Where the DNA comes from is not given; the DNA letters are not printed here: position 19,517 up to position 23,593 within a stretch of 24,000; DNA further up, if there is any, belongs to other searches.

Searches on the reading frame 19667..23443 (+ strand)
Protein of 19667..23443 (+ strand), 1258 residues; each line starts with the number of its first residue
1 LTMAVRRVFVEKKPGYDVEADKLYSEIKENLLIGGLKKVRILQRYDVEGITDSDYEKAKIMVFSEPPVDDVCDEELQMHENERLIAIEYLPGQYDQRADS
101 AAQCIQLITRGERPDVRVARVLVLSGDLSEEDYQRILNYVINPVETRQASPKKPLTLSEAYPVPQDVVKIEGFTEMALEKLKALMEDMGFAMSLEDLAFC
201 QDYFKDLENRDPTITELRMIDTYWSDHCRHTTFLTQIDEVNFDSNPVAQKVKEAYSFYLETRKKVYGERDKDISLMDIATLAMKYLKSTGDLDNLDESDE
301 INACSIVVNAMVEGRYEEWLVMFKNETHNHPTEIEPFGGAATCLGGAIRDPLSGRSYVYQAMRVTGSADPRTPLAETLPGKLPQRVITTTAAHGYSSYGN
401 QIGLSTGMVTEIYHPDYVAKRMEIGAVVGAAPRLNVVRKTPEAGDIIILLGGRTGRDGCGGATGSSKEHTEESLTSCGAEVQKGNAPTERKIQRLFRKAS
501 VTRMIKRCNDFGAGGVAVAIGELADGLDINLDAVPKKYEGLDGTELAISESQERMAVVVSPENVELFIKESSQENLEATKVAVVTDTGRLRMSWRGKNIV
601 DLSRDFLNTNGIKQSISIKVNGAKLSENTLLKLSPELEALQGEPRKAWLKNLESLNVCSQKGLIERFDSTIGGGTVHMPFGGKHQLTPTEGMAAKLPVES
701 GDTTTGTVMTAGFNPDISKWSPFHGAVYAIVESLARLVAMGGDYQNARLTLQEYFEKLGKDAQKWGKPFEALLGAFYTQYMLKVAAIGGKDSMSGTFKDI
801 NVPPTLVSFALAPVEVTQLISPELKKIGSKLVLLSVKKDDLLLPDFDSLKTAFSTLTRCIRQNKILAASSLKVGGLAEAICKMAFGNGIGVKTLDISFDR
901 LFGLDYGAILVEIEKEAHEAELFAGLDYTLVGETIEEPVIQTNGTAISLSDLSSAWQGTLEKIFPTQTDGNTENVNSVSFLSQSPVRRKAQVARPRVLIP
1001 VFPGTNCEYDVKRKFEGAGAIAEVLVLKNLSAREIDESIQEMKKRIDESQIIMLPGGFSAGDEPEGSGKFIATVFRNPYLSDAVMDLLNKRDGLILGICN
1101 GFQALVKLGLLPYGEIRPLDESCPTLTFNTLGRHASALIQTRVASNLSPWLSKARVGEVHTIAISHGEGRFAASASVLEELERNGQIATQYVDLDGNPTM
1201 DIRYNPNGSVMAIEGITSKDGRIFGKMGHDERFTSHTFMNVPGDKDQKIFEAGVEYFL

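Call 9: search_protein_families(library=pfam, proteins=[window:19667-23443:+])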
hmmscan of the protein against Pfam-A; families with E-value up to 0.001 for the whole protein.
window:19667-23443:+ (1258 aa): 3 families
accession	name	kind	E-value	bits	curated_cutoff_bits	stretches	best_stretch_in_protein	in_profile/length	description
PF13507.12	GATase_5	-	1.5e-82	277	27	1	994-1257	1-260/260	CobB/CobQ-like glutamine amidotransferase domain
PF02769.27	AIRS_C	-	1.9e-29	103.3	23.1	1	442-594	1-155/156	AIR synthase related protein, C-terminal domain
PF18072.6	FGAR-AT_linker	-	6.9e-11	42.9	26.6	1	181-230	1-49/50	Formylglycinamide ribonucleotide amidotransferase linker domain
